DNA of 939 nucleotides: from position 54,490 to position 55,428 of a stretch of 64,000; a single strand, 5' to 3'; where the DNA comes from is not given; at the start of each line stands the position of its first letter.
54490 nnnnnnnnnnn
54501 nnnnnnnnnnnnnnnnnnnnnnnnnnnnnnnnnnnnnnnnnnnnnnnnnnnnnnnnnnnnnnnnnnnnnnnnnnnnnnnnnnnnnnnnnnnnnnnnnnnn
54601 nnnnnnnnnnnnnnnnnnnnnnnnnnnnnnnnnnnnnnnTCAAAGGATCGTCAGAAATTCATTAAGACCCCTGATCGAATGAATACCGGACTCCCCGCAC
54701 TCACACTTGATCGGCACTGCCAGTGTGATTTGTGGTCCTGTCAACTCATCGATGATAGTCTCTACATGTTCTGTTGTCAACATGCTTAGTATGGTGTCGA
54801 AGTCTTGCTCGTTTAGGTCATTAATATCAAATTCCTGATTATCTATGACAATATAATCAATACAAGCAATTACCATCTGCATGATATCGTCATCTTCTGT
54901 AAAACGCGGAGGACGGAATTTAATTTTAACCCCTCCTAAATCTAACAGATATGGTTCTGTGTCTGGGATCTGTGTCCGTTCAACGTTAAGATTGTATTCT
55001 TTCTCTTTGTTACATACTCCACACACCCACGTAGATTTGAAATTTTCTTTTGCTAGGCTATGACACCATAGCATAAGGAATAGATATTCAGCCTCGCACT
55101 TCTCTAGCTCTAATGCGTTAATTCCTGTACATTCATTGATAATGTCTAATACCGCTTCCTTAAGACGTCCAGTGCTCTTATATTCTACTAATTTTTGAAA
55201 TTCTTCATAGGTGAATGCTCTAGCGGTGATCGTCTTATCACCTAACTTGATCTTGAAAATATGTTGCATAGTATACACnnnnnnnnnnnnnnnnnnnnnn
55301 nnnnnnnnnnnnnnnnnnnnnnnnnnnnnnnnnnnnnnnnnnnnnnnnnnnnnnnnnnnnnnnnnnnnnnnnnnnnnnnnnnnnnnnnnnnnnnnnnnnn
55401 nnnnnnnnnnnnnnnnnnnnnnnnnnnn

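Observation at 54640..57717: Baseplate hub proteins gp26, gp51 and gp28 share a local Cys-pair / KIKF motif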

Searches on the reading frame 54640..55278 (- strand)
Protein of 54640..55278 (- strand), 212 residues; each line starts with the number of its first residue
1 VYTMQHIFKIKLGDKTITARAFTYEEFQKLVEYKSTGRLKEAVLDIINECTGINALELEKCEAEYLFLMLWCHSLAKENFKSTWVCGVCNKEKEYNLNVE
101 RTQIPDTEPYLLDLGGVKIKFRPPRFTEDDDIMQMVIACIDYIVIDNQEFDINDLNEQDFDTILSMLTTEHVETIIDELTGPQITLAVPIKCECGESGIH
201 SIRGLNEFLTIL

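Call 3: search_protein_families(library=pfam, proteins=[window:54640-55278:-], max_evalue=1)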
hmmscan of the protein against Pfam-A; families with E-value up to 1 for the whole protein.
window:54640-55278:- (212 aa): 4 families
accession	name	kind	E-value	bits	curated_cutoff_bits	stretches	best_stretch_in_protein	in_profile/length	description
PF12322.14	T4_baseplate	-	8.3e-47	160.1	24.5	1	5-209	3-218/219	T4 bacteriophage base plate protein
PF03190.21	Thioredox_DsbH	-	0.071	13.5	27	1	70-109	50-88/163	Protein of unknown function, DUF255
PF07911.18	DUF1677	-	0.16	12.9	25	1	76-93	23-40/94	Protein of unknown function (DUF1677)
PF08792.16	A2L_zn_ribbon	-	0.31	11.2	22.9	1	83-98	3-18/33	A2L zinc ribbon domain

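Call 4: search_protein_families(library=phrogs, proteins=[window:54640-55278:-], max_evalue=1)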
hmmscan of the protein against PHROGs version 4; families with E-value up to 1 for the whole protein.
window:54640-55278:- (212 aa): 6 families
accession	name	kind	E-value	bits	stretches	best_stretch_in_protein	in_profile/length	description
phrog_150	-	tail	4.4e-56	191.4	1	5-211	12-234/282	baseplate hub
phrog_13792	-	unknown function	0.0027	18.1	1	15-157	31-156/263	-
phrog_36664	-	unknown function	0.035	14.1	1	77-158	25-107/370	-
phrog_18210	-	unknown function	0.14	13.2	1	3-47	8-50/139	-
phrog_18677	-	unknown function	0.15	13.3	1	89-174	16-105/121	-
phrog_1166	-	moron, auxiliary metabolic gene and host takeover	0.2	13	0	131-179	24-73/90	anti-sigma factor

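Call 9: search_solved_structures(query=window:54640-55278:-, max_evalue=1)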
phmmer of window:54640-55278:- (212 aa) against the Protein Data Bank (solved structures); distinct sequences matched with E-value up to 1: 4.
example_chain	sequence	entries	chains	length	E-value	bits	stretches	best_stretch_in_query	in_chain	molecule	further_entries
3ira_A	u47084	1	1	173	0.11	15.4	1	70-109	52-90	Conserved protein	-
2kjp_A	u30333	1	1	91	0.46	13.3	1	8-42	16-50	Uncharacterized protein ylbL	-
2mv2_A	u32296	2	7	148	0.77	12.6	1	13-83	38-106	Cofilin/actin-depolymerizing factor homolog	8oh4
2y8u_A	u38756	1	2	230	0.89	12.4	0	116-166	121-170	CHITIN DEACETYLASE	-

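Call 41: find_homologous_proteins(query=A6, max_evalue=0.001)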
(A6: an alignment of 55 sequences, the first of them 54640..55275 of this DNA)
Query A6 (55 sequences) (211 aa, profile of the alignment): 142 proteins with E <= 0.001 among 2947 candidates; the best 120 are listed.
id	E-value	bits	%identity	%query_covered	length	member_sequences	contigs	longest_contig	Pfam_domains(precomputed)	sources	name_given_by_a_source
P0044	1.9e-104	367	23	91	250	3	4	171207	PF12322.15,PF28602.1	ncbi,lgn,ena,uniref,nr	ncbi:baseplate [Kosakonia phage Kc304]|uniref:Baseplate hub assembly catalyst n=2 Tax=Winklervirus c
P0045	2.7e-104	366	24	90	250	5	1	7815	PF12322.15,PF28602.1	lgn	-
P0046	8.0e-104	365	28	66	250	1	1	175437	PF12322.15,PF28602.1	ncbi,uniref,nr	ncbi:Baseplate hub assembly catalyst [Escherichia phage EcS1]|uniref:Baseplate hub assembly catalyst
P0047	1.1e-103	364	24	87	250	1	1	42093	PF12322.15,PF28602.1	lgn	-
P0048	1.7e-103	363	23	87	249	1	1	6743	PF12322.15,PF28602.1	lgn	-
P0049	3.3e-103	363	25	83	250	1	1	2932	PF12322.15,PF28602.1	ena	-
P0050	4.4e-103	362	25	55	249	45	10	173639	PF12322.15,PF28602.1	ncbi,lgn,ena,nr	ncbi:MAG: baseplate [Enterobacter phage ENC9]|nr:MAG: baseplate [Enterobacter phage ENC9]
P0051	6.1e-103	362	22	92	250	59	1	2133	PF12322.15,PF28602.1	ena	-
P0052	1.0e-102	361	22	90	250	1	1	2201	PF12322.15,PF28602.1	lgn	-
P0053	4.1e-102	359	20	84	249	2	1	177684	PF12322.15,PF28602.1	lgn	-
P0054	4.8e-102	359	25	83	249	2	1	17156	PF12322.15,PF28602.1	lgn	-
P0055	5.9e-102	358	23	99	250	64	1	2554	PF12322.15,PF28602.1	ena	-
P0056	1.0e-101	358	19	84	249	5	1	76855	PF12322.15,PF28602.1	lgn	-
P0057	1.9e-101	357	24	87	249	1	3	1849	PF12322.15,PF28602.1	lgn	-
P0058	2.5e-101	356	19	83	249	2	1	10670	PF12322.15,PF28602.1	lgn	-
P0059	6.1e-101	355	23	99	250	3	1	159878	PF12322.15,PF28602.1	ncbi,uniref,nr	ncbi:baseplate hub assembly protein [Salmonella phage vB_SnwM_CGG4-1]|uniref:Baseplate hub assembly 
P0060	6.3e-101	355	19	83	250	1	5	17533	PF12322.15,PF28602.1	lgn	-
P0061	8.7e-101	355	20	90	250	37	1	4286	PF12322.15,PF28602.1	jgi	jgi:hypothetical protein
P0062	1.1e-100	354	22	83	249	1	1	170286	PF12322.15,PF28602.1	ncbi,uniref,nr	ncbi:baseplate hub assembly catalyst [Pectobacterium bacteriophage PM2]|uniref:Baseplate hub assembl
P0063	1.2e-100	354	23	90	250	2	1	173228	PF12322.15,PF28602.1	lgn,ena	-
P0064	1.8e-100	354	25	90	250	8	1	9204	PF12322.15,PF28602.1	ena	-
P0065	2.2e-100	353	-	-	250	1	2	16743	PF12322.15,PF28602.1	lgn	-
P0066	2.5e-100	353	23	97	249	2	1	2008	PF12322.15,PF28602.1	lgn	-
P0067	3.4e-100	353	19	83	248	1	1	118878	PF12322.15,PF28602.1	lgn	-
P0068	3.7e-100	353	23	66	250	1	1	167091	PF12322.15,PF28602.1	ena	-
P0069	4.3e-100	352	24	87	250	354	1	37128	PF12322.15,PF28602.1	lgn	-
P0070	4.7e-100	352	22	93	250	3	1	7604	PF12322.15,PF28602.1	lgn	-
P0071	5.2e-100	352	20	85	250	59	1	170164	PF12322.15,PF28602.1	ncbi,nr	ncbi:baseplate [Phage NC-G]|nr:baseplate [Phage NC-G]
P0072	5.5e-100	352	23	88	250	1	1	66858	PF12322.15,PF28602.1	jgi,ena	jgi:hypothetical protein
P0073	5.8e-100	352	22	87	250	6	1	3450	PF12322.15,PF28602.1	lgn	-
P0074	7.8e-100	351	20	83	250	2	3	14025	PF12322.15,PF28602.1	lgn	-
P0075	1.6e-99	350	21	82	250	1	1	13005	PF12322.15,PF28602.1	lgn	-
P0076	1.9e-99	350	25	83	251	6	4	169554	PF12322.15,PF28602.1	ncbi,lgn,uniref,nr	ncbi:T4 bacteriophage base plate protein [Acinetobacter baumannii]|uniref:Baseplate n=1 Tax=Acinetob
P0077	2.2e-99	350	24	91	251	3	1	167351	PF12322.15,PF28602.1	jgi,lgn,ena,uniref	jgi:hypothetical protein|uniref:Baseplate hub assembly catalyst n=1 Tax=Acinetobacter phage vB_AbaSt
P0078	2.4e-99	350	18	82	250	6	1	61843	PF12322.15,PF28602.1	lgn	-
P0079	3.4e-99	349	25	90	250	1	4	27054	PF12322.15,PF28602.1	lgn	-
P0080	4.9e-99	349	24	93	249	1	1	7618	PF12322.15,PF28602.1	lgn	-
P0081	5.7e-99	349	21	84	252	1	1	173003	PF12322.15,PF28602.1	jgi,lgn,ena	jgi:hypothetical protein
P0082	2.2e-98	347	21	94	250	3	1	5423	PF12322.15,PF28602.1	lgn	-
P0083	3.0e-98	346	23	99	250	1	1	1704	PF12322.15,PF28602.1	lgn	-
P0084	3.6e-98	346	23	90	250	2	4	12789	PF12322.15,PF28602.1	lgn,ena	-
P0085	4.0e-98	346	24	83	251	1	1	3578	PF12322.15,PF28602.1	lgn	-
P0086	5.5e-98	345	23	88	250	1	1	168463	PF12322.15,PF28602.1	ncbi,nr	ncbi:baseplate protein [Citrobacter phage CkP1]|nr:baseplate protein [Citrobacter phage CkP1]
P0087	8.7e-98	345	22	96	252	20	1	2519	PF12322.15,PF28602.1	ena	-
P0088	3.1e-97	343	21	83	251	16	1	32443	PF12322.15,PF28602.1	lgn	-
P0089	3.1e-97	343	20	58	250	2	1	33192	PF12322.15,PF28602.1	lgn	-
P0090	3.1e-97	343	20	61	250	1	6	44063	PF12322.15,PF28602.1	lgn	-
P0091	5.3e-97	342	22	88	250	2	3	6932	PF12322.15,PF28602.1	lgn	-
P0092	8.6e-97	342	25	59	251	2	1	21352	PF12322.15,PF28602.1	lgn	-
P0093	8.6e-97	342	22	83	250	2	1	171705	PF12322.15,PF28602.1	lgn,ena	-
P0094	1.2e-96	341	26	96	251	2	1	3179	PF12322.15,PF28602.1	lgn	-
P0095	1.2e-96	341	23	81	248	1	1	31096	PF12322.15,PF28602.1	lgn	-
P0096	1.4e-96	341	21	61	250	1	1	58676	PF12322.15,PF28602.1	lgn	-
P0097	2.7e-96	340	21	61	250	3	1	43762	PF12322.15,PF28602.1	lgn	-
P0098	3.4e-96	340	23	96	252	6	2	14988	PF12322.15,PF28602.1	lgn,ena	-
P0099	4.0e-96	339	21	61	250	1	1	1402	PF12322.15,PF28602.1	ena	-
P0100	1.3e-95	338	29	96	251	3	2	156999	PF12322.15,PF28602.1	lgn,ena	-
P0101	1.4e-95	338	25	87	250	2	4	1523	PF12322.15,PF28602.1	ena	-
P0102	4.3e-95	336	23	61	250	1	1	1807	PF12322.15,PF28602.1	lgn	-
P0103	6.9e-95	335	24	99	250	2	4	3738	PF12322.15,PF28602.1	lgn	-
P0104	7.8e-95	335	20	84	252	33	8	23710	PF12322.15,PF28602.1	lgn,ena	-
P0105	9.5e-95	335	25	93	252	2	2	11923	PF12322.15,PF28602.1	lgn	-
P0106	1.2e-94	335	25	93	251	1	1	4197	PF12322.15,PF28602.1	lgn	-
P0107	1.2e-94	335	21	88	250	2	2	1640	PF12322.15,PF28602.1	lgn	-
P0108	1.5e-94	334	22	83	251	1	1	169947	PF12322.15,PF28602.1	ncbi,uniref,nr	ncbi:gp51 baseplate hub assembly catalyst [Acinetobacter phage Acj9]|uniref:Gp51 baseplate hub assem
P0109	3.3e-94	333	21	90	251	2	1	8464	PF12322.15,PF28602.1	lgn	-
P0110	4.6e-94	333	21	83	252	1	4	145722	PF12322.15,PF28602.1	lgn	-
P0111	5.7e-94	332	23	91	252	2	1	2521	PF12322.15,PF28602.1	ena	-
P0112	7.0e-94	332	25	93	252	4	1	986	PF12322.15,PF28602.1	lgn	-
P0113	9.0e-94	332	23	83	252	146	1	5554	PF12322.15,PF28602.1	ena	-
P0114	1.6e-93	331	24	87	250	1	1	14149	PF12322.15,PF28602.1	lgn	-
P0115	3.6e-93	330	24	96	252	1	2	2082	PF12322.15,PF28602.1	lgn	-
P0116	3.9e-93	330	19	90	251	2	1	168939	PF12322.15,PF28602.1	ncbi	ncbi:hypothetical protein ACX818_001255 [Acinetobacter baumannii]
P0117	8.0e-93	329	25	93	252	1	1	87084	PF12322.15,PF28602.1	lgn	-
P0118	8.4e-93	328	24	83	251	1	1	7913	PF12322.15,PF28602.1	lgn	-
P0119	1.3e-92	328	24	91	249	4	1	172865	PF12322.15,PF28602.1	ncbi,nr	ncbi:baseplate protein [Yersinia phage MHG19]|nr:baseplate protein [Yersinia phage MHG19]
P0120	1.6e-92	327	22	92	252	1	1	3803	PF12322.15,PF28602.1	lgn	-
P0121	1.7e-92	327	23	94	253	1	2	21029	PF12322.15,PF28602.1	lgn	-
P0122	8.9e-92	325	23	90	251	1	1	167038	PF12322.15,PF28602.1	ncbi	-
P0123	1.2e-91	325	24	73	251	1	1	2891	PF12322.15,PF28602.1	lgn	-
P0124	2.4e-91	324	21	90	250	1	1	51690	PF12322.15,PF28602.1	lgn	-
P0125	3.1e-91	323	22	68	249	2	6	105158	PF12322.15,PF28602.1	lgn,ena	-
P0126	3.1e-91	323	22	84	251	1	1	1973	PF12322.15,PF28602.1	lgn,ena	-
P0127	3.2e-91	323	26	93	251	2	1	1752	PF12322.15,PF28602.1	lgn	-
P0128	3.9e-91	323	21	90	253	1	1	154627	PF12322.15,PF28602.1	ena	-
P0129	5.0e-91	323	27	58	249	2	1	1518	PF12322.15,PF28602.1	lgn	-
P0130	5.1e-91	323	24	91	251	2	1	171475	PF12322.15,PF28602.1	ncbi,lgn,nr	ncbi:baseplate protein [Klebsiella phage Metamorpho]|nr:baseplate protein [Klebsiella phage Metamorp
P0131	2.0e-90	321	26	61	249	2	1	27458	PF12322.15,PF28602.1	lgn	-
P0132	4.4e-90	320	22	93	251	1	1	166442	PF12322.15,PF28602.1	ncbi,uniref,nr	ncbi:baseplate hub assembly catalyst [Pseudomonas phage PspYZU05]|uniref:Baseplate hub assembly cata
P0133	4.9e-90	319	20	83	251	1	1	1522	PF12322.15,PF28602.1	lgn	-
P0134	1.3e-89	318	21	55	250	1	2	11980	PF12322.15,PF28602.1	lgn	-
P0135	1.4e-89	318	22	92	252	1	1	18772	PF12322.15,PF28602.1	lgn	-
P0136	2.1e-89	317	22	94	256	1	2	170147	PF12322.15,PF28602.1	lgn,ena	-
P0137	4.2e-89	316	22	88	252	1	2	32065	PF12322.15,PF28602.1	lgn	-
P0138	5.3e-89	316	22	94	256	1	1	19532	PF12322.15,PF28602.1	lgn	-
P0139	1.1e-88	315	22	83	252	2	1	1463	PF12322.15,PF28602.1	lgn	-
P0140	1.2e-88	315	25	92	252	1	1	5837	PF12322.15,PF28602.1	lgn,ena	-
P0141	7.6e-88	312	22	55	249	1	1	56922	PF12322.15,PF28602.1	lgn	-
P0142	1.3e-87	311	22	94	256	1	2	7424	PF12322.15,PF28602.1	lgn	-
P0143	2.0e-87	311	24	66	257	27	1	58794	PF12322.15,PF28602.1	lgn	-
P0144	4.3e-87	310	21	94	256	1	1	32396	PF12322.15,PF28602.1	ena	-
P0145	1.3e-86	308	27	55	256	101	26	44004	PF12322.15,PF28602.1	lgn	-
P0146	2.3e-86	307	25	90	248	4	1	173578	PF12322.15,PF28602.1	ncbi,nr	ncbi:baseplate protein [Aeromonas phage L9-6]|nr:baseplate protein [Aeromonas phage L9-6]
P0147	1.0e-85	305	24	90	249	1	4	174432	PF12322.15,PF28602.1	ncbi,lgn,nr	ncbi:baseplate hub [Serratia phage 92A1]|nr:baseplate hub [Serratia phage 92A1]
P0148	1.3e-85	305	25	82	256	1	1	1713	PF12322.15,PF28602.1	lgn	-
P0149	1.7e-85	304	20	82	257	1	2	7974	PF12322.15,PF28602.1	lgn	-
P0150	2.4e-84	301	21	66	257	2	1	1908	PF12322.15,PF28602.1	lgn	-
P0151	3.3e-84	300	22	90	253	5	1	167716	PF12322.15,PF28602.1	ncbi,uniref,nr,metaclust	ncbi:gp51 baseplate hub assembly catalyst [Acinetobacter phage Ac42]|uniref:gp51 baseplate hub assem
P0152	4.5e-84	300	23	91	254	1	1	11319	PF12322.15,PF28602.1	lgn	-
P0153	1.3e-83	298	22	94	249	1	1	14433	PF12322.15,PF28602.1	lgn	-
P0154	6.9e-83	296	27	58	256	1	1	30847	PF12322.15,PF28602.1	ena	-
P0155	5.1e-82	293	25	59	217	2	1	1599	PF12322.15,PF28602.1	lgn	-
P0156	2.5e-81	291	23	83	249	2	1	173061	PF12322.15,PF28602.1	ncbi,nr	ncbi:baseplate hub assembly catalyst [Serratia phage 4S]|nr:baseplate hub assembly catalyst [Serrati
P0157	6.0e-81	290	23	98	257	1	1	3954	PF12322.15,PF28602.1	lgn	-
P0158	7.6e-81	289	26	67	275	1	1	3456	PF12322.15,PF28602.1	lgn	-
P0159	1.8e-80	288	23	91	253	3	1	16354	PF12322.15,PF28602.1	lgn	-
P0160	4.0e-80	287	22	87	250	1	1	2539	PF12322.15,PF28602.1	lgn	-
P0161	9.2e-76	273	25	91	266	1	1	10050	PF12322.15,PF28602.1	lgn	-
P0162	2.2e-75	271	25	80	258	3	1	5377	PF12322.15,PF28602.1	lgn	-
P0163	1.0e-74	269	22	93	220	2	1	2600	PF12322.15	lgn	-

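Call 53: predict_structure(alignment_id=A7)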
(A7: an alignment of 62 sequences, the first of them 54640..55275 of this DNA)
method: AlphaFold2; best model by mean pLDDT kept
length: 211 residues; sequences in the alignment: 62
mean_pLDDT: 87.2   pTM: 0.78
mean pLDDT of the five models: 87.2, 85.7, 85.5, 83.0, 82.4
residues with pLDDT >= 90: 91; 70-90: 109; 50-70: 9; < 50: 2
segments of 3 or more residues with pLDDT < 50: none
pLDDT, mean of each block of 10 residues (from residue 1): 74 90 87 87 91 89 90 85 91 84 77 96 80 92 96 96 96 86 77 86 81 75
secondary structure, 60 per line:
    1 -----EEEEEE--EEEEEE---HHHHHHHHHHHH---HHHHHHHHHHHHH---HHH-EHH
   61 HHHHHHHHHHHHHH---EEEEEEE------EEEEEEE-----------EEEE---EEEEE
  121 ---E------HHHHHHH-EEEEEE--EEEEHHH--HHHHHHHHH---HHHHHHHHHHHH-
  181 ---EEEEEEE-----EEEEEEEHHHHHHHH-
elements in order: E6-11 E14-19 H23-34 H38-50 H59-74 E78-84 E91-97 E109-112 E116-120 H131-137 E139-144 E147-150 H156-164 H168-179 E184-190 E196-202 H203-210

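Call 55: fold_search(model_id=the predicted structure, library=viral)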
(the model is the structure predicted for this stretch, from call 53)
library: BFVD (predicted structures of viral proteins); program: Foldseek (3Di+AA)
matches with E <= 10: 545; with E <= 0.001: 49
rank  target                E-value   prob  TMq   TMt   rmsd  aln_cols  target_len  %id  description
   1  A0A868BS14            7.6e-22  1.00  0.86  0.87   2.5       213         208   37  (no name in the UniProt tables at hand)
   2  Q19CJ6                1.3e-13  1.00  0.77  0.80   3.1       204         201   26  Gp26 base plate hub subunit [Aeromonas phage 25]
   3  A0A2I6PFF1            5.6e-13  1.00  0.72  0.77   4.2       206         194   26  Baseplate hub subunit [Proteus phage phiP4-3]
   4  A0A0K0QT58            4.2e-12  1.00  0.75  0.85   3.0       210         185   20  Baseplate hub [Citrobacter phage IME-CF2]
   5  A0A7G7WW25            2.1e-11  1.00  0.77  0.72   3.7       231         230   21  Baseplate hub subunit [Rhizobium phage AF3]
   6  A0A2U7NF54            2.8e-11  1.00  0.67  0.75   3.5       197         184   24  Baseplate hub subunit [Pseudomonas phage PspYZU05]
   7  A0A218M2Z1            3.3e-11  1.00  0.75  0.64   4.2       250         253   18  Baseplate hub assembly chaperone [Acidovorax phage ACP17]
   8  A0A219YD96            3.7e-11  1.00  0.60  0.53   5.0       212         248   23  (no name in the UniProt tables at hand)
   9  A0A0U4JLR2            5.4e-11  1.00  0.75  0.64   4.8       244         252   21  (no name in the UniProt tables at hand)
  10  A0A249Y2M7            9.9e-11  1.00  0.71  0.60   6.2       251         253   16  Baseplate hub subunit [Serratia phage 2050H1]
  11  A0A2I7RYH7            1.6e-10  1.00  0.69  0.62   5.5       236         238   14  (no name in the UniProt tables at hand)
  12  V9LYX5                4.5e-10  1.00  0.73  0.57   4.6       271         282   17  Baseplate hub subunit [Vibrio phage VH7D]
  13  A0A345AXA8            8.7e-10  1.00  0.65  0.58   5.4       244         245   14  (no name in the UniProt tables at hand)
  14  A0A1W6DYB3            1.7e-09  1.00  0.67  0.58   5.5       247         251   10  Putative baseplate hub subunit [Aeromonas phage phiA8-29]
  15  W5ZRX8                2.8e-09  1.00  0.48  0.52   4.2       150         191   20  Baseplate hub assembly catalyst [Acinetobacter phage ZZ1]
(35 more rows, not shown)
